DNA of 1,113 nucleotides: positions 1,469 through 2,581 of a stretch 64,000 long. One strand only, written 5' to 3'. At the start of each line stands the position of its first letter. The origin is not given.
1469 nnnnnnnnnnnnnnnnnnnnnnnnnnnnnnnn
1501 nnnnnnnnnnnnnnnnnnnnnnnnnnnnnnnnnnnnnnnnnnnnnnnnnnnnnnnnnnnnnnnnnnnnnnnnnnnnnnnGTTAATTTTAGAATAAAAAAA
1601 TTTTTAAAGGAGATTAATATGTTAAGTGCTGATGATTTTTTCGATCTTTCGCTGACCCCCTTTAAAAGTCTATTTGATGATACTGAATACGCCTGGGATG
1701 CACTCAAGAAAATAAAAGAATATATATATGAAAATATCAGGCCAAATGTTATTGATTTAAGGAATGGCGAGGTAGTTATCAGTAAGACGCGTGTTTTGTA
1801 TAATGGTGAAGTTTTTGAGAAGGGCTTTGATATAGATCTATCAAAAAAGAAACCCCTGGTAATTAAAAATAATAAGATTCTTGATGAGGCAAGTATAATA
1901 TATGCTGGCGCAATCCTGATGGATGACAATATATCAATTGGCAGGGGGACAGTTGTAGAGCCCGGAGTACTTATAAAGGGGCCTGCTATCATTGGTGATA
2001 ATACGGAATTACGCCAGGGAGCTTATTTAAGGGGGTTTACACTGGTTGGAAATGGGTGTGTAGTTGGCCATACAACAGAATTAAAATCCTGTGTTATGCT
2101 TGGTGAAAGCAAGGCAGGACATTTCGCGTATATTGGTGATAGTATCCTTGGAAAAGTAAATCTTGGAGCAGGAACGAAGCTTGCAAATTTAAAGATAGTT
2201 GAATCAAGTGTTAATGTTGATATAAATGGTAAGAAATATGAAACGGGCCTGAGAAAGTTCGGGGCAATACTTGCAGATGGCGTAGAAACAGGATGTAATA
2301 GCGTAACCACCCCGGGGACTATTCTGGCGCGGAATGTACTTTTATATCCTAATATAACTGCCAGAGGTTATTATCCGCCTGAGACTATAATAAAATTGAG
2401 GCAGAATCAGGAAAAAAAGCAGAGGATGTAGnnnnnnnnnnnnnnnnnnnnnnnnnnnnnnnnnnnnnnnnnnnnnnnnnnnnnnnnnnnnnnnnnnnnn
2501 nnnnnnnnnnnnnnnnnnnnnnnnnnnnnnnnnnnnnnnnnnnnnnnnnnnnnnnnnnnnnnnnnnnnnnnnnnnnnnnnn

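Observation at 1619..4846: Candidate 'split GlmU': acetyltransferase-only LbH gene + glmM + an unknown Pol-beta-type nucleotidyltransferase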

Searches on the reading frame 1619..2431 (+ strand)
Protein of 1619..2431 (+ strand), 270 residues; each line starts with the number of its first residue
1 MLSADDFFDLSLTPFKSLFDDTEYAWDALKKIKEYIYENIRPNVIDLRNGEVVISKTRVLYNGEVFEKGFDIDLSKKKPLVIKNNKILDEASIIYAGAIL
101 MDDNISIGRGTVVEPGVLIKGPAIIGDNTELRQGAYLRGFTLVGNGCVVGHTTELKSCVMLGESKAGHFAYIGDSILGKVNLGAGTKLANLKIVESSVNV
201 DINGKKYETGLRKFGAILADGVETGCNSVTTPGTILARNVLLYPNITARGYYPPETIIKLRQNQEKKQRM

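Call 3: search_protein_families(library=pfam, proteins=[window:1619-2431:+], max_evalue=0.1)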
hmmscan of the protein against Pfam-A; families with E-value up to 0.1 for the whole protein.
window:1619-2431:+ (270 aa): 4 families
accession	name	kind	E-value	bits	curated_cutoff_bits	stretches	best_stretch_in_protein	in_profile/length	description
PF00132.30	Hexapep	-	5.5e-11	42.1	27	2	104-139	1-36/36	Bacterial transferase hexapeptide (six repeats)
PF25084.1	LbH_EIF2B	-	2.5e-09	37.5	54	1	103-201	8-100/105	EIF2B subunit epsilon LbH domain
PF25087.1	GMPPB_C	-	4.4e-05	23.6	39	1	96-165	14-81/110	GMPPB C-terminal domain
PF24894.1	Hexapep_GlmU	-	0.0095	16.5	23.3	0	141-200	19-77/104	GlmU-like, C-terminal hexapeptide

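Call 4: search_protein_families(library=ncbifam, proteins=[window:1619-2431:+], max_evalue=0.1)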
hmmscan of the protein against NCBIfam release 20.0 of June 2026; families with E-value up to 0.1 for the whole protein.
window:1619-2431:+ (270 aa): 32 families (the best 25 are shown)
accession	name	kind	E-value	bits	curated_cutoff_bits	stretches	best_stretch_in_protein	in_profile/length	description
TIGR03992.1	Arch_glmU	subfamily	1e-41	143.2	292.1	1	100-246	244-391/393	bifunctional sugar-1-phosphate nucleotidylyltransferase/acetyltransferase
NF041173.1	Sug_nt_acttase_Thmprot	equivalog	6.1e-31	107.7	600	1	68-244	208-389/405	bifunctional sugar-1-phosphate nucleotidylyltransferase/acetyltransferase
TIGR03991.1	alt_bact_glmU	hypoth_equivalog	9.9e-25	87.6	225.3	1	80-258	174-354/394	UDP-N-acetylglucosamine diphosphorylase/glucosamine-1-phosphate N-acetyltransferase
NF010940.0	PRK14360.1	equivalog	2.7e-12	46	602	1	103-210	296-400/452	bifunctional UDP-N-acetylglucosamine diphosphorylase/glucosamine-1-phosphate N-acetyltransferase GlmU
TIGR01173.1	glmU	equivalog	3.1e-12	46.1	366.85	1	68-191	265-384/452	bifunctional UDP-N-acetylglucosamine diphosphorylase/glucosamine-1-phosphate N-acetyltransferase GlmU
NF010934.1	PRK14354.1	equivalog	3.1e-12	45.8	450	2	135-191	326-383/447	bifunctional UDP-N-acetylglucosamine diphosphorylase/glucosamine-1-phosphate N-acetyltransferase GlmU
NF010935.0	PRK14355.1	equivalog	1.9e-11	43.3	718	2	82-160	246-317/459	bifunctional UDP-N-acetylglucosamine diphosphorylase/glucosamine-1-phosphate N-acetyltransferase GlmU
NF006986.0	PRK09451.1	equivalog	2.6e-10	39.7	725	1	49-190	250-386/456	bifunctional UDP-N-acetylglucosamine diphosphorylase/glucosamine-1-phosphate N-acetyltransferase GlmU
NF010938.0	PRK14358.1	equivalog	5.6e-10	38.4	500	2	125-195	325-396/481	bifunctional N-acetylglucosamine-1-phosphate uridyltransferase/glucosamine-1-phosphate acetyltransferase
NF010937.0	PRK14357.1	equivalog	8.5e-09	34.8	658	1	136-192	320-377/448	bifunctional UDP-N-acetylglucosamine diphosphorylase/glucosamine-1-phosphate N-acetyltransferase GlmU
NF010933.0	PRK14353.1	equivalog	1.6e-08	33.6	505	1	99-195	275-377/453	bifunctional UDP-N-acetylglucosamine diphosphorylase/glucosamine-1-phosphate N-acetyltransferase GlmU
NF002060.0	PRK00892.1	subfamily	3e-08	33.1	207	2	80-151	108-178/345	UDP-3-O-(3-hydroxymyristoyl)glucosamine N-acyltransferase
NF010936.0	PRK14356.1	equivalog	3.6e-08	32.7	666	1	84-191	286-391/456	bifunctional UDP-N-acetylglucosamine diphosphorylase/glucosamine-1-phosphate N-acetyltransferase GlmU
TIGR01208.1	rmlA_long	equivalog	1.2e-07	30.9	320.25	1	68-180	215-328/353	glucose-1-phosphate thymidylyltransferase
NF010932.0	PRK14352.1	equivalog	1.3e-07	30.6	611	1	122-240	324-438/488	bifunctional UDP-N-acetylglucosamine diphosphorylase/glucosamine-1-phosphate N-acetyltransferase GlmU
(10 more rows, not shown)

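Call 31: find_homologous_proteins(query=window:1619-2428:+, max_evalue=0.001)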
Query window:1619-2428:+ (270 aa): 7492 proteins with E <= 0.001 among 8000 candidates; the best 120 are listed.
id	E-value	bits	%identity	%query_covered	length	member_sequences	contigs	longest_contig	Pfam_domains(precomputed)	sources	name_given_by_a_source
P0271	4.5e-172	588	98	100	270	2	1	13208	PF00132.31,PF25087.2,PF25084.2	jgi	-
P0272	1.0e-151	521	86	100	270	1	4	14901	PF00132.31,PF25087.2,PF25084.2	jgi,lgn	jgi:UDP-N-acetylglucosamine diphosphorylase / glucose-1-phosphate thymidylyltransferase / UDP-N-acet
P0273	1.8e-142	491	81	100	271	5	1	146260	PF00132.31,PF25087.2,PF25084.2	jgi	-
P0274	8.7e-133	459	78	100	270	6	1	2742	PF00132.31,PF25087.2,PF25084.2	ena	-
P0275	1.2e-132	459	76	100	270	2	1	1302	PF00132.31,PF25087.2,PF25084.2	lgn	-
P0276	5.8e-132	457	75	100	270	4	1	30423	PF00132.31,PF25087.2,PF25084.2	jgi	-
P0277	1.9e-131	455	77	100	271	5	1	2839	PF00132.31,PF25087.2,PF25084.2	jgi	-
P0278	4.3e-131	454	76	100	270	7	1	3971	PF00132.31,PF25087.2,PF25084.2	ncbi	-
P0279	4.6e-131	454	76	100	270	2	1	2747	PF00132.31,PF25087.2,PF25084.2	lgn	-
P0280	5.4e-131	454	76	100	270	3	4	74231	PF00132.31,PF25087.2,PF25084.2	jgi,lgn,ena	-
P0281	6.9e-131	453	75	100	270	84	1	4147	PF00132.31,PF25087.2,PF25084.2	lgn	-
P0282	9.1e-131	453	74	100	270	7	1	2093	PF00132.31,PF25087.2,PF25084.2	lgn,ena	-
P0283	9.9e-131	453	77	100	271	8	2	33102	PF00132.31,PF25087.2,PF25084.2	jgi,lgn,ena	-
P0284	1.8e-130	452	75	100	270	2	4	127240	PF00132.31,PF25087.2,PF25084.2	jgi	jgi:UDP-N-acetylglucosamine diphosphorylase / glucose-1-phosphate thymidylyltransferase / UDP-N-acet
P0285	5.7e-130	450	76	100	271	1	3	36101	PF00132.31,PF25087.2,PF25084.2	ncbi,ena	-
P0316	5.6e-117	408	71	98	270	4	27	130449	PF00132.31,PF25087.2,PF25084.2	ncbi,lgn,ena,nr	ncbi:MAG TPA: glucose-1-phosphate thymidylyltransferase [Bacillota bacterium]|nr:glucose-1-phosphate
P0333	1.2e-114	400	67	99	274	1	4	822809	PF00132.31,PF25087.2,PF25084.2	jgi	jgi:UDP-N-acetylglucosamine diphosphorylase / glucose-1-phosphate thymidylyltransferase / UDP-N-acet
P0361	1.9e-112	393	66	98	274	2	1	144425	PF00132.31,PF25087.2,PF25084.2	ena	-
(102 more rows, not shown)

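Call 40: search_solved_structures(query=window:1619-2428:+, max_evalue=0.00001, show_alignments=2)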
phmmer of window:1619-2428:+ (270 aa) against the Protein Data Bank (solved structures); distinct sequences matched with E-value up to 0.00001: 15.
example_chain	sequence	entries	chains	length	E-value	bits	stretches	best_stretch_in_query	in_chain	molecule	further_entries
5z09_A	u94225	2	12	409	3e-25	92.1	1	68-247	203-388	Dual sugar-1-phosphate nucleotidylyltransferase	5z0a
2ggo_A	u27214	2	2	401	6e-25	91.1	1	68-246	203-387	401aa long hypothetical glucose-1-phosphate thymidylyltransferase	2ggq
9dqf_A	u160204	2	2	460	6.5e-10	41.8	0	105-191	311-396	Bifunctional protein GlmU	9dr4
5vmk_A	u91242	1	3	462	2.8e-09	39.8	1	80-190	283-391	Bifunctional protein GlmU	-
4r36_A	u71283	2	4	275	4.3e-08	35.9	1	103-162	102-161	Putative acyl-[acyl-carrier-protein]--UDP-N-acetylglucosamine O-acyltransferase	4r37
3fww_A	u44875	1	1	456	8.2e-07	31.7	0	112-190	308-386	Bifunctional protein glmU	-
4fce_A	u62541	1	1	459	8.6e-07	31.6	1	57-190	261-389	Bifunctional protein GlmU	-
9mh4_A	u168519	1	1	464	9e-07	31.5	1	90-191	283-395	Bifunctional protein GlmU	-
7k47_A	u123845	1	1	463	1e-06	31.3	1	103-199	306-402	Bifunctional protein GlmU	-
8cu9_A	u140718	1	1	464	1.5e-06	30.8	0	70-191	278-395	Bifunctional UDP-N-acetylglucosamine diphosphorylase/glucosamine-1-phosphate N-acetyltrans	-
3twd_A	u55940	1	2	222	1.7e-06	30.6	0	103-191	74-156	Bifunctional protein glmU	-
4aa7_A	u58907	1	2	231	2.2e-06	30.3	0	99-191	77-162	BIFUNCTIONAL PROTEIN GLMU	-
3fs8_A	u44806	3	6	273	3e-06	29.8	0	70-161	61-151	QdtC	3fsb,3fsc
1hm0_A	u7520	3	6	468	6.9e-06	28.6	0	106-240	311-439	N-ACETYLGLUCOSAMINE 1-PHOSPHATE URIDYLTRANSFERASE | UDP-N-ACETYLGLUCOSAMINE-1-PHOSPHATE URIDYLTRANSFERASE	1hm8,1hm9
4aaw_A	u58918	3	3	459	7.5e-06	28.5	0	106-239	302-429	BIFUNCTIONAL PROTEIN GLMU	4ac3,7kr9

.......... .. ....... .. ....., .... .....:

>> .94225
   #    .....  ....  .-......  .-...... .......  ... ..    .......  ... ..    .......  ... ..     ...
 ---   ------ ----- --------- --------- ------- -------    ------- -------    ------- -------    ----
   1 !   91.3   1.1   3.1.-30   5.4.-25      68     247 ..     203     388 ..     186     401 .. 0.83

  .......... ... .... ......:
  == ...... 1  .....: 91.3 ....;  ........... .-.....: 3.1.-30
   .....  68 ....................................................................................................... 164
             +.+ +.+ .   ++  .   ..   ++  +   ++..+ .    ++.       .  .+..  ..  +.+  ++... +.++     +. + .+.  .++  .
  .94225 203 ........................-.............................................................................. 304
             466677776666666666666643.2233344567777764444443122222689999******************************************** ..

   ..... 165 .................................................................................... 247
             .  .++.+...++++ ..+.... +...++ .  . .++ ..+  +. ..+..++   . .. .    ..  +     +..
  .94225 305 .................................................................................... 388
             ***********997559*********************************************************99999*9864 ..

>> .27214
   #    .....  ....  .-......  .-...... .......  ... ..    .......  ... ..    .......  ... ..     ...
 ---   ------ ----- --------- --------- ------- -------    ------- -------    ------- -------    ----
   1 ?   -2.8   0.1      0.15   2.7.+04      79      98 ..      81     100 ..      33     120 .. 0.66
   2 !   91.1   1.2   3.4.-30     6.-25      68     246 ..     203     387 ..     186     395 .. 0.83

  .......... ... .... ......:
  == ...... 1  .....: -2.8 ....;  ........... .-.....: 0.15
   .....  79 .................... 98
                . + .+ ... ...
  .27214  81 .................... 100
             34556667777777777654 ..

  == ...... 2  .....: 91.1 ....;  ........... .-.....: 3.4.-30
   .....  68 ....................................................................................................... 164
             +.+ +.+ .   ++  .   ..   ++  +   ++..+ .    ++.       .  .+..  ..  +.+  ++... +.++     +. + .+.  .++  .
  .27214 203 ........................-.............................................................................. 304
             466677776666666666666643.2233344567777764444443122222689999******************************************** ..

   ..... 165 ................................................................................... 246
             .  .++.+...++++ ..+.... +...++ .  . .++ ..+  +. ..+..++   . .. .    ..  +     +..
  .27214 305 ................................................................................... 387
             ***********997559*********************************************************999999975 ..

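Call 52: search_protein_families(library=padloc, proteins=[window:1619-2428:+], max_evalue=1)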
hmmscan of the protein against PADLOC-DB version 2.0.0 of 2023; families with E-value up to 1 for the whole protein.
window:1619-2428:+ (270 aa): 0 families

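Call 57: find_encoding_contigs(protein=P0333, flank=6000, max_places=1)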
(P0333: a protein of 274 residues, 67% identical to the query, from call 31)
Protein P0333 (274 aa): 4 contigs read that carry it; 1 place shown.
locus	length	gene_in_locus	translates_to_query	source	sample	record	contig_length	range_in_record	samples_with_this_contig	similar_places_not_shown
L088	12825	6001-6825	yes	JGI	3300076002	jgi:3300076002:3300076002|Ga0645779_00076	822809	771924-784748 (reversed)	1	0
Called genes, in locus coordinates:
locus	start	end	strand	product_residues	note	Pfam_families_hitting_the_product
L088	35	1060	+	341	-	PF00155:Aminotran_1_2, PF01212:Beta_elim_lyase, PF01041:DegT_DnrJ_EryC1 (faint)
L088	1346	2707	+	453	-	PF00202:Aminotran_3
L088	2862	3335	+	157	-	-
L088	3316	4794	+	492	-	PF11794:HpaB_N, PF03241:HpaB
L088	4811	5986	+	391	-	PF01546:Peptidase_M20, PF07687:M20_dimer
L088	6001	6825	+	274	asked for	PF25084:LbH_EIF2B, PF00132:Hexapep (weak), PF25087:GMPPB_C, PF00132:Hexapep (weak)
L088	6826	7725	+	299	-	-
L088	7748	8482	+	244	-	PF01182:Glucosamine_iso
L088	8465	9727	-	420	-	PF04165:DUF401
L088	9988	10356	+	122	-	-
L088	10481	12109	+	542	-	PF00389:2-Hacid_dh, PF02826:2-Hacid_dh_C, PF19304:PGDH_inter, PF01842:ACT, PF22629:ACT_AHAS_ss (weak)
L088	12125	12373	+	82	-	PF00462:Glutaredoxin, PF13417:GST_N_3 (weak), PF13409:GST_N_2 (weak)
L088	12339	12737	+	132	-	PF02943:FeThRed_B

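Call 58: find_encoding_contigs(protein=P0316, flank=6000, max_places=1)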
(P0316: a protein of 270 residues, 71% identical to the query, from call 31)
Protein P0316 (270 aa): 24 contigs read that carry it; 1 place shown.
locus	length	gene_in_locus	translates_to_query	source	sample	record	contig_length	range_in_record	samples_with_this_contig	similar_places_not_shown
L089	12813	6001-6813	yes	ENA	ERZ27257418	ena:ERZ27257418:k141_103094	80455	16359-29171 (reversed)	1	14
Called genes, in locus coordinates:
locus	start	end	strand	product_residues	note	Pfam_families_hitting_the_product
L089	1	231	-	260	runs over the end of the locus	PF00731:AIRC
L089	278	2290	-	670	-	PF07944:Beta-AFase-like_GH127_cat, PF20736:Glyco_hydro127M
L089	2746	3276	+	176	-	PF25084:LbH_EIF2B (weak), PF25087:GMPPB_C (weak), PF00132:Hexapep (weak)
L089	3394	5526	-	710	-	PF02629:CoA_binding, PF13380:CoA_binding_2, PF13607:Succ_CoA_lig, PF19045:Ligase_CoA_2 (faint), PF13549:ATP-grasp_5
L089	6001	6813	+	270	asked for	PF25084:LbH_EIF2B, PF00132:Hexapep, PF25087:GMPPB_C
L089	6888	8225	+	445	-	PF02878:PGM_PMM_I, PF02879:PGM_PMM_II, PF02880:PGM_PMM_III, PF00408:PGM_PMM_IV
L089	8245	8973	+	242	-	PF01182:Glucosamine_iso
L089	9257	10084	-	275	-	PF00175:NAD_binding_1, PF10418:DHODB_Fe-S_bind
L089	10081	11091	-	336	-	PF13183:Fer4_8 (faint), PF13187:Fer4_9 (faint), PF12838:Fer4_7 (faint), PF14697:Fer4_21 (faint), PF00037:Fer4 (faint), PF12797:Fer4_2 (faint), PF13237:Fer4_10 (faint), PF17179:Fer4_22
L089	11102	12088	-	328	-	PF12838:Fer4_7 (faint), PF13187:Fer4_9 (faint), PF13237:Fer4_10 (faint), PF13183:Fer4_8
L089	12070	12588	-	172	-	PF02662:FlpD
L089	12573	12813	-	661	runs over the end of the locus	PF07992:Pyr_redox_2 (faint), PF12831:FAD_oxidored (weak), PF13450:NAD_binding_8 (weak), PF12797:Fer4_2 (faint), PF00037:Fer4 (weak), PF00037:Fer4 (weak), PF12838:Fer4_7, PF13187:Fer4_9 (weak), +6 more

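Call 59: find_encoding_contigs(protein=P0361, flank=6000, max_places=1)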
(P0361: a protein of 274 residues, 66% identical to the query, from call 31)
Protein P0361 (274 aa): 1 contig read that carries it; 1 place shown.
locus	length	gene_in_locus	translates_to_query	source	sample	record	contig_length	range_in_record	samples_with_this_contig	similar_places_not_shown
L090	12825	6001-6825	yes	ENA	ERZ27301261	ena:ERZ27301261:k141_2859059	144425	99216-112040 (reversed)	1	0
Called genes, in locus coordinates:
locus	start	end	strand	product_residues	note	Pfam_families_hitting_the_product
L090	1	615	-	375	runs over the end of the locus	PF01168:Ala_racemase_N, PF00842:Ala_racemase_C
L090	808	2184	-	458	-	PF01235:Na_Ala_symp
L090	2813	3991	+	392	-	PF05222:AlaDh_PNT_N, PF02826:2-Hacid_dh_C (faint), PF01262:AlaDh_PNT_C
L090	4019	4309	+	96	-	PF12769:PNTB_4TM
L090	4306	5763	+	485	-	PF02233:PNTB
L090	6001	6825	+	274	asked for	PF25084:LbH_EIF2B, PF00132:Hexapep, PF25087:GMPPB_C, PF00132:Hexapep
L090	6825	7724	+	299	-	-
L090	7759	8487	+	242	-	PF01182:Glucosamine_iso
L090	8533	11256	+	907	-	PF13188:PAS_8, PF00989:PAS, PF08447:PAS_3, PF13188:PAS_8, PF13426:PAS_9, PF00989:PAS, PF13426:PAS_9, PF00990:GGDEF, +3 more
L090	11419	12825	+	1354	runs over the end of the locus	PF01326:PPDK_N, PF00391:PEP-utilizers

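Call 61: find_related_loci(query=A2, collection=metagenome_contigs, flank=8000)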
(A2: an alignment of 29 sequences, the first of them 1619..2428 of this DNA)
Query A2 (270 aa) in metagenome_contigs; peptide patterns used: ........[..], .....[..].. (x = any residue, [..] = any of these).
599 stretches matched a pattern (row limit reached: there are more); 583 encode a relative of the query (tblastn E <= 1e-3); the best 80 are kept; 80 distinct loci.
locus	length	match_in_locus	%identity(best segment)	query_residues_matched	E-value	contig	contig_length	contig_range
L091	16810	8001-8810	82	1-270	6e-149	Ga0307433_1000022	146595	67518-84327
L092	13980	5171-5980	75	1-270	7e-136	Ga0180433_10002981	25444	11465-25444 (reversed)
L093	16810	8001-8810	75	1-270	2e-135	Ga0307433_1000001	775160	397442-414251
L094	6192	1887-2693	75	1-269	6e-135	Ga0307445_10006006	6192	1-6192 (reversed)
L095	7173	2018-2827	77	1-270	1e-134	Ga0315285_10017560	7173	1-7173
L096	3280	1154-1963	74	1-270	2e-136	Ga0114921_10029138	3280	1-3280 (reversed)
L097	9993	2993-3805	76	1-270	2e-131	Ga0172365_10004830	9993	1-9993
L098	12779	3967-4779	76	1-270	9e-131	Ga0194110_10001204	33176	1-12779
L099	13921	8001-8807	72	1-269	3e-130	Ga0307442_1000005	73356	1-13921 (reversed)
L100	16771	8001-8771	77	1-256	8e-129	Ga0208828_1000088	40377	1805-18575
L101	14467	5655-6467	75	1-270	1e-128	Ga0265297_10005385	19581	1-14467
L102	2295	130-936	70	1-269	3e-132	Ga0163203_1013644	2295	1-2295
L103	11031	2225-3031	72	1-269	2e-124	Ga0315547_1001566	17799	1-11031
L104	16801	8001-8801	69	1-269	6e-123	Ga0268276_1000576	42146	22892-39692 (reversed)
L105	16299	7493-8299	67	1-269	6e-123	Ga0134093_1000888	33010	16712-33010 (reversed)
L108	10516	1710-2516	67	1-269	8e-120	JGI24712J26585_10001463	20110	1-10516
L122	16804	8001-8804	60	1-269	3e-108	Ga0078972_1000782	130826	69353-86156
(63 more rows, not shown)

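Call 83: predict_structure(alignment_id=A2)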
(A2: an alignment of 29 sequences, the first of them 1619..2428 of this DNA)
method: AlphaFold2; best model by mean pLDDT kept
length: 270 residues; sequences in the alignment: 29
mean_pLDDT: 91.7   pTM: 0.89
mean pLDDT of the five models: 91.7, 87.6, 71.1, 71.1, 64.0
residues with pLDDT >= 90: 208; 70-90: 48; 50-70: 14; < 50: 0
segments of 3 or more residues with pLDDT < 50: none
pLDDT, mean of each block of 10 residues (from residue 1): 93 95 95 96 92 96 94 92 96 98 96 98 95 95 97 94 89 94 84 68 90 92 93 94 92 93 68
secondary structure, 60 per line:
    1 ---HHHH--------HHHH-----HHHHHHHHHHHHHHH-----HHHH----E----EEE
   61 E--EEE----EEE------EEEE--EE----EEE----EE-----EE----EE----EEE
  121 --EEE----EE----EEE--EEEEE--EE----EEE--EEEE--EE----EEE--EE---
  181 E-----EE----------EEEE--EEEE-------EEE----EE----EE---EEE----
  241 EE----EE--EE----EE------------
elements in order: H4-7 H16-19 H25-39 H45-48 E58-61 E64-66 E71-73 E80-83 E92-94 E118-120 E123-125 E136-138 E141-145 E154-156 E159-162 E171-173 E199-202 E205-208 E216-218 E234-236
